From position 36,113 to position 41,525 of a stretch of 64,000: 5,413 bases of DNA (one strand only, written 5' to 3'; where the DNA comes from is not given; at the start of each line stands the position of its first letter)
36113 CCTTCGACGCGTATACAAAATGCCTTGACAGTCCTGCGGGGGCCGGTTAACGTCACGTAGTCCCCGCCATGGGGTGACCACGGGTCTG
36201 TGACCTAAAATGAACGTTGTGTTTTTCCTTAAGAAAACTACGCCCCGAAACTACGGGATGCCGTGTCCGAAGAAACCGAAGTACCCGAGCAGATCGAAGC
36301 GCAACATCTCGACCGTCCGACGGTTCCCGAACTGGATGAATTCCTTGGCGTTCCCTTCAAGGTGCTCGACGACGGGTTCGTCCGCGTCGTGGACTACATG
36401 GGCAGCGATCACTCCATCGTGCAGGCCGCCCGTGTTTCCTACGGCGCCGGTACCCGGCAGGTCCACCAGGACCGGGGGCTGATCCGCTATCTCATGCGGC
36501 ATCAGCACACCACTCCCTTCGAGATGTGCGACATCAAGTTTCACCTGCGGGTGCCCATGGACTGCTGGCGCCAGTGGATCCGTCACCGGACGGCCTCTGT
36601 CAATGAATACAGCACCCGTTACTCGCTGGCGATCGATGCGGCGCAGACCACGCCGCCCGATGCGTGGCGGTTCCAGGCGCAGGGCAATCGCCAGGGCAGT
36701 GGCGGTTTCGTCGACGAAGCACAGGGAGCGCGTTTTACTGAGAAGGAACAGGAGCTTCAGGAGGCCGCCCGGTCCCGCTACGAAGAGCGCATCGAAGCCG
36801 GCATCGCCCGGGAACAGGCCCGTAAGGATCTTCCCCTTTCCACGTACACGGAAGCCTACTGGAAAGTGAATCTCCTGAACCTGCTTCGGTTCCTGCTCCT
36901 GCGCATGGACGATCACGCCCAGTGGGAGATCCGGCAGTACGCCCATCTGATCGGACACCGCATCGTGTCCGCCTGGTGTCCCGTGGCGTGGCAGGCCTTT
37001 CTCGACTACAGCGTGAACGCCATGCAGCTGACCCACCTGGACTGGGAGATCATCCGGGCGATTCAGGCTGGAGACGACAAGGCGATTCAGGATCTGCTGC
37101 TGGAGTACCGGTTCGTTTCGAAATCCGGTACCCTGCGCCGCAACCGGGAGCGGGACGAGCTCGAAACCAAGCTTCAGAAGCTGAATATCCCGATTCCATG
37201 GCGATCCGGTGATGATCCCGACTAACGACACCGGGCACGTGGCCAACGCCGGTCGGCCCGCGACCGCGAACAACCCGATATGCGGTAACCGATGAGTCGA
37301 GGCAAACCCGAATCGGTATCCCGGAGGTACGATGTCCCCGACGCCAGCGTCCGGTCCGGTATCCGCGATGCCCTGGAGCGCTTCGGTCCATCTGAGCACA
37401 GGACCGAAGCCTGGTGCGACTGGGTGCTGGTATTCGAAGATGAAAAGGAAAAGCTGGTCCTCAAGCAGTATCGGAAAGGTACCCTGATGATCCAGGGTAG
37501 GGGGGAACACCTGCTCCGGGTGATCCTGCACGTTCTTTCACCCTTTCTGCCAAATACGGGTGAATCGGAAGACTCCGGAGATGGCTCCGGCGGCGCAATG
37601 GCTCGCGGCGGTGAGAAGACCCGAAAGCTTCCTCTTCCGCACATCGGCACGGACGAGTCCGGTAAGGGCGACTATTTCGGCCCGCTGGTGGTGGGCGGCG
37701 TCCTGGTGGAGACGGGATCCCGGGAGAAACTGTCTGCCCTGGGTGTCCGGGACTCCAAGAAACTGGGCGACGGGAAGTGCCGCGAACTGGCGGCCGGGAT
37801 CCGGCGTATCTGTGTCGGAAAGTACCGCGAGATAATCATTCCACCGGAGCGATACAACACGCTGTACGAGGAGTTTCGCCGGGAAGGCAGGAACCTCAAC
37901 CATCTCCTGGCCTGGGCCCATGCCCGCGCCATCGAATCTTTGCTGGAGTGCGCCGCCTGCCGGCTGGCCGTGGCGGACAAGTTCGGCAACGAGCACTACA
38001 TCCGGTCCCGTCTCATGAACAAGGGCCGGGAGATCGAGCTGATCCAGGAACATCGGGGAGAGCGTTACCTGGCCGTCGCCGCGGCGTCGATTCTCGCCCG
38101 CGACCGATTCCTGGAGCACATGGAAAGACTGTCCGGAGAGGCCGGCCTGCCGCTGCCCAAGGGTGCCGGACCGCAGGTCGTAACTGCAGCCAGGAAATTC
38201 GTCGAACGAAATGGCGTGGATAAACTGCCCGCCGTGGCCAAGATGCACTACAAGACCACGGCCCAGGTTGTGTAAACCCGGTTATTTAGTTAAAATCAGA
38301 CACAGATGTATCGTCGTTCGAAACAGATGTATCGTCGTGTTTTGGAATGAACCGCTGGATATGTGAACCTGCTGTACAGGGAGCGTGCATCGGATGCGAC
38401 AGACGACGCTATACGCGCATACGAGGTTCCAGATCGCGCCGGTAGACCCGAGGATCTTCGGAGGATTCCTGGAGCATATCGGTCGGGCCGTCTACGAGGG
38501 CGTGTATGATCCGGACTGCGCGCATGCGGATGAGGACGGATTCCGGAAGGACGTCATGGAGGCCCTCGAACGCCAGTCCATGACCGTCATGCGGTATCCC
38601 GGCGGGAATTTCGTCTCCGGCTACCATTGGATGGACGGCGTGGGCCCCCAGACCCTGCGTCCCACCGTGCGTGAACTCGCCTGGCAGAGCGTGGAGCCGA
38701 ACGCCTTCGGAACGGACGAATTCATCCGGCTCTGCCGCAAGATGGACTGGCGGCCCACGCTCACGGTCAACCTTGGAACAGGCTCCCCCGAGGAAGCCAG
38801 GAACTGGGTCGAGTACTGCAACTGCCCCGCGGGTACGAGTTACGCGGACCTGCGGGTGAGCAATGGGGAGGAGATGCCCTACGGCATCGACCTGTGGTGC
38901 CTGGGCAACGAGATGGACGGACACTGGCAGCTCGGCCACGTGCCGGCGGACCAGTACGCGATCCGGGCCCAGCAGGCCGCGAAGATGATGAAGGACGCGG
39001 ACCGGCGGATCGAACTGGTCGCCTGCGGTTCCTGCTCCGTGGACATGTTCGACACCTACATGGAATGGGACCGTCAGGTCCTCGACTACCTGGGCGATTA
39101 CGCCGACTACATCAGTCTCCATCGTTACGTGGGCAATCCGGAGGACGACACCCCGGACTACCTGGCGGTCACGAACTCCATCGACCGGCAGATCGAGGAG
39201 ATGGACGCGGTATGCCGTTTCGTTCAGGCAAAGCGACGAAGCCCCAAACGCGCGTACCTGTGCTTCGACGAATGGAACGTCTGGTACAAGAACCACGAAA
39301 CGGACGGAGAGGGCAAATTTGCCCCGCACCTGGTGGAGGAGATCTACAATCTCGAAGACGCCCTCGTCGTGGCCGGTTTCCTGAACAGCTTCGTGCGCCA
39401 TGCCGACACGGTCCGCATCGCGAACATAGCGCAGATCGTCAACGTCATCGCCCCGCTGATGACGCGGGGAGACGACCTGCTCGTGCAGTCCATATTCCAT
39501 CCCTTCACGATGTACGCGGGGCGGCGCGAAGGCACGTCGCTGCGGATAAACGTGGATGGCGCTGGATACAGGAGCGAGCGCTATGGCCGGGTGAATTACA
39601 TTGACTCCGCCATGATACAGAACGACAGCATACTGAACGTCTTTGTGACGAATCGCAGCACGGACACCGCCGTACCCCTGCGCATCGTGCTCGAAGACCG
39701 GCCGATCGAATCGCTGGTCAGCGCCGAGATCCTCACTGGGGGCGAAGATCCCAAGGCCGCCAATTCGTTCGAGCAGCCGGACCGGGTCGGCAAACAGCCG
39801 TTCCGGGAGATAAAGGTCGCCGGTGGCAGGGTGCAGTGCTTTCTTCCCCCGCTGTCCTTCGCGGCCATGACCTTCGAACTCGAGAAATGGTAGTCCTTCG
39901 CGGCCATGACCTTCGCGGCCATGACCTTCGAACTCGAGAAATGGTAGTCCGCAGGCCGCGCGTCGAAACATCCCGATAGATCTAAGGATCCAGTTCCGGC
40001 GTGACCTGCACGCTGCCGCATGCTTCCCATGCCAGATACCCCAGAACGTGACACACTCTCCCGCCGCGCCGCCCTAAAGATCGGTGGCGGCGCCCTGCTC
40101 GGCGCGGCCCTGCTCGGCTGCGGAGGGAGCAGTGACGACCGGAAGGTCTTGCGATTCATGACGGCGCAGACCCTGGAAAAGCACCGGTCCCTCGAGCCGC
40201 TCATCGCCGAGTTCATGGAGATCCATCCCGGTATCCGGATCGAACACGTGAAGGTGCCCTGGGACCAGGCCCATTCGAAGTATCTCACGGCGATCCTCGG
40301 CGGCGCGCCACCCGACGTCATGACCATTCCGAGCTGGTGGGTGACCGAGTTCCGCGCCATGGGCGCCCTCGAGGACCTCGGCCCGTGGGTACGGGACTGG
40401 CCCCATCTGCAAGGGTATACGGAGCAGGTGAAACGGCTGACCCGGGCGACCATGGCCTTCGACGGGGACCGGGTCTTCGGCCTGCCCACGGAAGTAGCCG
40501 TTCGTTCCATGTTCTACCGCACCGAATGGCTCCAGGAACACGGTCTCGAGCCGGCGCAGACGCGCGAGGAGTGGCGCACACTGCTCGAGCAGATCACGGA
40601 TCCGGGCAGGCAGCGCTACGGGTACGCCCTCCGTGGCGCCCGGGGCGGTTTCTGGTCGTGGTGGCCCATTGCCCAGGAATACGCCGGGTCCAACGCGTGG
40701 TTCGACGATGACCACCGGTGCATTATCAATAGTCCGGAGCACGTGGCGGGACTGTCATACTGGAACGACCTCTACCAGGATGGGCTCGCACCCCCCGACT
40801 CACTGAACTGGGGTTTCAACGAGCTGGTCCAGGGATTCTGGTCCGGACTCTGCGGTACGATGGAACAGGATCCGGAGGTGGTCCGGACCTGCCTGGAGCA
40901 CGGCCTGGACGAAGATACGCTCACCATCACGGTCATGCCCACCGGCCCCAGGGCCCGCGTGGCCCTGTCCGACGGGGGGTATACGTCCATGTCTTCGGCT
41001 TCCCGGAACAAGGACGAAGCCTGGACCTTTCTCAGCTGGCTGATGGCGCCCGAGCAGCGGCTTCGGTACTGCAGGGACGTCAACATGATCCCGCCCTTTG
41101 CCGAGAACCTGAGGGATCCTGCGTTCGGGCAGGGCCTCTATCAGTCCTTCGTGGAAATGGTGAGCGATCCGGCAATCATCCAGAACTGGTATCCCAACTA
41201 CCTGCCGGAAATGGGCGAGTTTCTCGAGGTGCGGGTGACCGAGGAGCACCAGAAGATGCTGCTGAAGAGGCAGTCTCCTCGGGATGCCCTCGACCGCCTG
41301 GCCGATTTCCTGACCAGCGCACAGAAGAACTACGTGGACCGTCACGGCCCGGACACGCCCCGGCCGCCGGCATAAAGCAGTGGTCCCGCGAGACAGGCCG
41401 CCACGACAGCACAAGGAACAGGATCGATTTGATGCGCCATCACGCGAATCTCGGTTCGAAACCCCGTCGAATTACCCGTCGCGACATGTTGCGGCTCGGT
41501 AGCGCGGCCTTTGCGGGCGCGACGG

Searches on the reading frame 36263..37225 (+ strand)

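Call 47: search_protein_families(library=pfam, proteins=[window:36263-37225:+], max_evalue=0.001)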
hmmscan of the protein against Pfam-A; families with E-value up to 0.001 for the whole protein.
window:36263-37225:+ (320 aa): 1 family
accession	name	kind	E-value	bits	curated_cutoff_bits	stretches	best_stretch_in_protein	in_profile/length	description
PF02511.20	Thy1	-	1.1e-53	182.3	24.8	1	41-241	1-191/191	Thymidylate synthase complementing protein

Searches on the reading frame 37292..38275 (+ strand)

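Call 57: search_protein_families(library=pfam, proteins=[window:37292-38275:+], max_evalue=0.01)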
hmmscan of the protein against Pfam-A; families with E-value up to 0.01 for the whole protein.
window:37292-38275:+ (327 aa): 2 families
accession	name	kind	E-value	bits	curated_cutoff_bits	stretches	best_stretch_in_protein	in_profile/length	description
PF01351.25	RNase_HII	-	4.8e-33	115.2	25.8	1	118-323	1-199/199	Ribonuclease HII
PF15935.10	RnlA_toxin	-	0.002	18.8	27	1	44-84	44-84/87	RNase LS, bacterial toxin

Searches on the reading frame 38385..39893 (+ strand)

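Call 57: search_protein_families(library=pfam, proteins=[window:38385-39893:+], max_evalue=0.01)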
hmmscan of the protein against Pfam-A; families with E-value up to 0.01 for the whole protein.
window:38385-39893:+ (502 aa): 1 family
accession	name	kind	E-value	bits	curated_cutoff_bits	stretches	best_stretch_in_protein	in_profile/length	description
PF06964.18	Alpha-L-AF_C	-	1.1e-42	146.6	27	1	295-491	1-165/165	Alpha-L-arabinofuranosidase C-terminal domain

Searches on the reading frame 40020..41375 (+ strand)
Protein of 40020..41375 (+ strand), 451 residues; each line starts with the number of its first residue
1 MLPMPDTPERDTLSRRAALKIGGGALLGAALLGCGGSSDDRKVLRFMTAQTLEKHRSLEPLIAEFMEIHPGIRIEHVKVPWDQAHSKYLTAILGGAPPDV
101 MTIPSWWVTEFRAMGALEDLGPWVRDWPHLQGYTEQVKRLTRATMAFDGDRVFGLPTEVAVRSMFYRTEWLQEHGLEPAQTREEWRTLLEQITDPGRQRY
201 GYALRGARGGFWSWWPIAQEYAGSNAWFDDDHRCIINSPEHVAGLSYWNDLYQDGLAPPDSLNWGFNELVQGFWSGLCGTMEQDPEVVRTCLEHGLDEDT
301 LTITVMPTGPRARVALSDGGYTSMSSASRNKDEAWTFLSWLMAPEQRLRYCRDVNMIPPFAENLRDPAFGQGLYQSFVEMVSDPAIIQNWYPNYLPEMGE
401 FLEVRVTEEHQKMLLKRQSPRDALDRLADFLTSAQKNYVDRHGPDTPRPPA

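Call 57: search_protein_families(library=pfam, proteins=[window:40020-41375:+], max_evalue=0.01)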
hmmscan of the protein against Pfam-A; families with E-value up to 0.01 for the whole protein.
window:40020-41375:+ (451 aa): 2 families
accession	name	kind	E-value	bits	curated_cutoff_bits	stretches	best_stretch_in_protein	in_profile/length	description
PF01547.30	SBP_bac_1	-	5.4e-34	119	26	1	56-346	8-305/307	Bacterial extracellular solute-binding protein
PF13416.11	SBP_bac_8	-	1.7e-22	81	27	1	61-363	2-265/279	Bacterial extracellular solute-binding protein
